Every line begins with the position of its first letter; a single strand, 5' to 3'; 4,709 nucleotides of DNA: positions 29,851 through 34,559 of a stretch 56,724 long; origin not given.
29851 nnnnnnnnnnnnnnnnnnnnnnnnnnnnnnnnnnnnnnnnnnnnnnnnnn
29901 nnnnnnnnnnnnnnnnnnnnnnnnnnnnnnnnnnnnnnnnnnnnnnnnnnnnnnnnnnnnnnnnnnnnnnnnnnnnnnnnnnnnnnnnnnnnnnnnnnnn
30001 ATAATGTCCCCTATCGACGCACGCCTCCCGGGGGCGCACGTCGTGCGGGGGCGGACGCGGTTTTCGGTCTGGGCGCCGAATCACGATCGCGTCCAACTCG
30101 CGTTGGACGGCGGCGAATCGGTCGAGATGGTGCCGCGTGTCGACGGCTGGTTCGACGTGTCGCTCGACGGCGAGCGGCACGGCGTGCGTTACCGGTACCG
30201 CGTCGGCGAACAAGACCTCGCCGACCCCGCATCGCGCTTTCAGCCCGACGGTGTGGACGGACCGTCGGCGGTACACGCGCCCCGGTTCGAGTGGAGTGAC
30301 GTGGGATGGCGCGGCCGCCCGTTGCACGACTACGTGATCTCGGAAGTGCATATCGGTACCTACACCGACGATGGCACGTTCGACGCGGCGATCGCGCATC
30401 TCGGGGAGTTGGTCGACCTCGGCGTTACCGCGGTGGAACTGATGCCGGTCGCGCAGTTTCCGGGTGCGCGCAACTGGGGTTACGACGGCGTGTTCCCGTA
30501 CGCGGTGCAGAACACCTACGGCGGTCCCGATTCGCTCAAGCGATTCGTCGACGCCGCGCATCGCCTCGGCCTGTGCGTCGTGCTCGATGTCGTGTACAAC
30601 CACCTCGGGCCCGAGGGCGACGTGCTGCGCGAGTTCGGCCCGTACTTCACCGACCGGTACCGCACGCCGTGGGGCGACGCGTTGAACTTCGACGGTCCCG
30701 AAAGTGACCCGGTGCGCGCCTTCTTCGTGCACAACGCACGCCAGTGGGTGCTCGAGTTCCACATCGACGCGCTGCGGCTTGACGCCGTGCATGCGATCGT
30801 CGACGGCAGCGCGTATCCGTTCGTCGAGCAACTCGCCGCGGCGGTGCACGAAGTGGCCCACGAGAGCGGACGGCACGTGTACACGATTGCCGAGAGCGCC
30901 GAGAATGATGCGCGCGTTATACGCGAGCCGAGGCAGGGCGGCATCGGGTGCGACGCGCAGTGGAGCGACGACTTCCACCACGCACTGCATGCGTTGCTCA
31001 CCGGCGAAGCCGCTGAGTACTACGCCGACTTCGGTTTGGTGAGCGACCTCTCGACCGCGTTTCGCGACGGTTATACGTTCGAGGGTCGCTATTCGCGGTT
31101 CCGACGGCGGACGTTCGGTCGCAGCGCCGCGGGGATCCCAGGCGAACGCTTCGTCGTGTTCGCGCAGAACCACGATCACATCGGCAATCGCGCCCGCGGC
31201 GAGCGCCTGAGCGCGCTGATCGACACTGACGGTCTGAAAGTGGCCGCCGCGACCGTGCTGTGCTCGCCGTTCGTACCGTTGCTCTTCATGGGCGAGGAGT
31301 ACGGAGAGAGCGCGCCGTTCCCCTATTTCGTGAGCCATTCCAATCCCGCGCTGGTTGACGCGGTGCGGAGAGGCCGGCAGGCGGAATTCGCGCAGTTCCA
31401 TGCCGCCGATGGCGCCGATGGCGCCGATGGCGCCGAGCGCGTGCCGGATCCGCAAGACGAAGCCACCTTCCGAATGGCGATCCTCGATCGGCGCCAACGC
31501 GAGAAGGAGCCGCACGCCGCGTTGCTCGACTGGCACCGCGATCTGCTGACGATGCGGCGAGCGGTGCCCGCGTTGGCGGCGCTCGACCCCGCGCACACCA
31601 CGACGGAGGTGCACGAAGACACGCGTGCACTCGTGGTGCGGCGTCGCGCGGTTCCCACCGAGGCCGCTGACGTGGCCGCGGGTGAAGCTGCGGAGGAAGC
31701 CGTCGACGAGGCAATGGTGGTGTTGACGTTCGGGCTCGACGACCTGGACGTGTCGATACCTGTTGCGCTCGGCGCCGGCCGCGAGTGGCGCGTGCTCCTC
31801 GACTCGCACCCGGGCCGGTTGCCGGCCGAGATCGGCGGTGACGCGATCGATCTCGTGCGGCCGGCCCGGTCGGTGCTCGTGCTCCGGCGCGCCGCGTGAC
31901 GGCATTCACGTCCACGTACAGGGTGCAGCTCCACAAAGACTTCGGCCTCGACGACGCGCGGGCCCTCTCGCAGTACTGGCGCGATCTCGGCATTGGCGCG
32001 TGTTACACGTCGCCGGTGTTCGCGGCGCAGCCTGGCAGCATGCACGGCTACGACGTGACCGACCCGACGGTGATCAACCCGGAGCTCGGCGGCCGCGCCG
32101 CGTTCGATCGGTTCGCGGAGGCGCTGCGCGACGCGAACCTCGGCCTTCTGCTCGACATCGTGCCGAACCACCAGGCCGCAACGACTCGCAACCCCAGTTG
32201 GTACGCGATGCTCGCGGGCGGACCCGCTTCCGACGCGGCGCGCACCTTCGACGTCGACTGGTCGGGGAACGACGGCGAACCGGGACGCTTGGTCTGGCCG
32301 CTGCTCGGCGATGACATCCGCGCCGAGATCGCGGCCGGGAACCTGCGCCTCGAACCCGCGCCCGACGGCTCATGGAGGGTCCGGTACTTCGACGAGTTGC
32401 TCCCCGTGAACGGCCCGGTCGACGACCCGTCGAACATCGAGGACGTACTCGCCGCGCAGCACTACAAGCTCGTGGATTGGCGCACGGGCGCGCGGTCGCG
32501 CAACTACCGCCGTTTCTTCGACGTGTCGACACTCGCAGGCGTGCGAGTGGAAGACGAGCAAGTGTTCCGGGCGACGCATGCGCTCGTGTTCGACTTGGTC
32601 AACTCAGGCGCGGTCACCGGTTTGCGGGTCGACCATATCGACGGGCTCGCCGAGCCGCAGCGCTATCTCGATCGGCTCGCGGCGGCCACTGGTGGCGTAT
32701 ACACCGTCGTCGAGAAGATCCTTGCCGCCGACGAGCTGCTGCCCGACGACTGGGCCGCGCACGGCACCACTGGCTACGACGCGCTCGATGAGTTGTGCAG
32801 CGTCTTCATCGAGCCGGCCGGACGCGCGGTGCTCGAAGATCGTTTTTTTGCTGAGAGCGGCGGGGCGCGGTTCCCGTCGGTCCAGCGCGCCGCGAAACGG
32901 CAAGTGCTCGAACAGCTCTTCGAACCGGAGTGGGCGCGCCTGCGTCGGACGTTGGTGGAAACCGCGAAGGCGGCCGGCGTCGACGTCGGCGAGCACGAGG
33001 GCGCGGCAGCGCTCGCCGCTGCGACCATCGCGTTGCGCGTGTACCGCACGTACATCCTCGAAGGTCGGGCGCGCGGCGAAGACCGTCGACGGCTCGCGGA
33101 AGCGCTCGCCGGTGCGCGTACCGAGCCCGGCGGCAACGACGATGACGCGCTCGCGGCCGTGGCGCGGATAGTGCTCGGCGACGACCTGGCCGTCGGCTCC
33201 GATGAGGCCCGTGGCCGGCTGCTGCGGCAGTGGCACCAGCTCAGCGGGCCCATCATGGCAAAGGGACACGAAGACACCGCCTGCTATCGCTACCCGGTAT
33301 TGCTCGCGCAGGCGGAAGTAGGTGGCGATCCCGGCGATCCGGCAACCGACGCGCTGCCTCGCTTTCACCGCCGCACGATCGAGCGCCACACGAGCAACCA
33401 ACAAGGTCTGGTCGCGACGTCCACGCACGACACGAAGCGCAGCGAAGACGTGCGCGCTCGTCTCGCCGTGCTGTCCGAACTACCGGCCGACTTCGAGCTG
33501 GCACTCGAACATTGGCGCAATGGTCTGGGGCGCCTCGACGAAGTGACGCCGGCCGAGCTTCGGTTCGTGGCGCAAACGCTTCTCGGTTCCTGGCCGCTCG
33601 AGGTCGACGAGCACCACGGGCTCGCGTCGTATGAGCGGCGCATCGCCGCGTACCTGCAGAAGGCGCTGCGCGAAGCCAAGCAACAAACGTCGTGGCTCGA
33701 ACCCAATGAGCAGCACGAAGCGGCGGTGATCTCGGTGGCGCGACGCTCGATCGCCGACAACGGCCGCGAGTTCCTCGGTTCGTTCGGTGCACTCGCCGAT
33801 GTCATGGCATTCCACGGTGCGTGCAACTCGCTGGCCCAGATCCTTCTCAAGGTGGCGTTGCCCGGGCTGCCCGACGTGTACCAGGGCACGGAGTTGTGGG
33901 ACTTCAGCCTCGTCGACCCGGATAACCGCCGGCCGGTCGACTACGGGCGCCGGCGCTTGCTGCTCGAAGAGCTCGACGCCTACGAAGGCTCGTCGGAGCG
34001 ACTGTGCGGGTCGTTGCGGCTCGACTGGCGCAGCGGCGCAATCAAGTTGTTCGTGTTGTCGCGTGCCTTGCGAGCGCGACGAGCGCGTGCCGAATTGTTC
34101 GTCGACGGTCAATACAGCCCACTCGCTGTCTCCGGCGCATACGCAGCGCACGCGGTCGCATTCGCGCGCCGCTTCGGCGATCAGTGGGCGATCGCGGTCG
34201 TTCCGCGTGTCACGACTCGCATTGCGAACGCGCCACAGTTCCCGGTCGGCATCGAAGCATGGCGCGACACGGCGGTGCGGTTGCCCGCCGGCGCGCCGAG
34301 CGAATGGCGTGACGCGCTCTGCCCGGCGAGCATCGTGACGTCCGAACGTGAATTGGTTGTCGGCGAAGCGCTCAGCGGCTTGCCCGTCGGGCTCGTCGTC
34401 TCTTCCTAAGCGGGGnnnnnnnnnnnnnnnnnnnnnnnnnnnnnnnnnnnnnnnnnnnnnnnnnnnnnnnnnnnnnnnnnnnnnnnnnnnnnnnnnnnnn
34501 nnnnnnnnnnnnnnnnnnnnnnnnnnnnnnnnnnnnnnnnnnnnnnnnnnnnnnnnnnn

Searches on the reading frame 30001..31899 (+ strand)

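Call 35: search_protein_families(library=pfam, proteins=[window:30001-31899:+], max_evalue=0.0001)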
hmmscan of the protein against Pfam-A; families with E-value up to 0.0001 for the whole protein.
window:30001-31899:+ (632 aa): 3 families
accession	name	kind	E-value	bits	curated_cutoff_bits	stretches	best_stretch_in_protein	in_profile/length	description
PF00128.31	Alpha-amylase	-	3.6e-15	56.6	22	1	122-210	13-100/446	Alpha amylase, catalytic domain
PF11941.14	DUF3459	-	7.2e-07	29.9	22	1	511-608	1-76/90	Domain of unknown function (DUF3459)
PF02922.24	CBM_48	-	1.9e-06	28.5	22.4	1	11-72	3-72/83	Carbohydrate-binding module 48 (Isoamylase N-terminal domain)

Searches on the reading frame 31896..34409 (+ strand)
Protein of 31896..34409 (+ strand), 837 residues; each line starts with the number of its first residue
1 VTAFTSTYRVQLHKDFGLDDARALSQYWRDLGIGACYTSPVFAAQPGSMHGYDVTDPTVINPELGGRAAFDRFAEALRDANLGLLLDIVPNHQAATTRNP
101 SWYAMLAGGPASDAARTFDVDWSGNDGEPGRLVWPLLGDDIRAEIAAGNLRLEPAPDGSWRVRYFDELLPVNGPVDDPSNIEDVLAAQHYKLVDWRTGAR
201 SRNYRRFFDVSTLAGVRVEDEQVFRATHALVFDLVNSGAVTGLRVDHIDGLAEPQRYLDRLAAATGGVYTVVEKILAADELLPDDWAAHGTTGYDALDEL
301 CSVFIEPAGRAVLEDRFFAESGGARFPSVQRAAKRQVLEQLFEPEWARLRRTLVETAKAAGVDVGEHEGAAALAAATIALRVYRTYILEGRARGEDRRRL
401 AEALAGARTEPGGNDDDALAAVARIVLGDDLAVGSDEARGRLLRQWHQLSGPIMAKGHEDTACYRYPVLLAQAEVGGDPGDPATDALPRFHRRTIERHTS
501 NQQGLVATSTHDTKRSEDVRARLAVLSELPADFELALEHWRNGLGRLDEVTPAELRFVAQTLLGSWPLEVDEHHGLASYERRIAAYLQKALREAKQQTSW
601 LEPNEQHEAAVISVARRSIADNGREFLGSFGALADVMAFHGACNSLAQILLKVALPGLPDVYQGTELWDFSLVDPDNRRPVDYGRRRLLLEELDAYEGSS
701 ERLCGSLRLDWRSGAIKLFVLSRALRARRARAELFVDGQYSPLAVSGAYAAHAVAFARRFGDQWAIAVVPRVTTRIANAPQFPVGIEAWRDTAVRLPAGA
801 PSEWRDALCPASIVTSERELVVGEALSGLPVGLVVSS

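Call 28: search_protein_families(library=pfam, proteins=[window:31896-34409:+], max_evalue=0.0001)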
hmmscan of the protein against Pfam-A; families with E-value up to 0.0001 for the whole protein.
window:31896-34409:+ (837 aa): 1 family
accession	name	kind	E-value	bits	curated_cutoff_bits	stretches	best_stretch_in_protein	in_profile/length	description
PF00128.31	Alpha-amylase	-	4.9e-15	56.2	22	1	26-256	26-198/446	Alpha amylase, catalytic domain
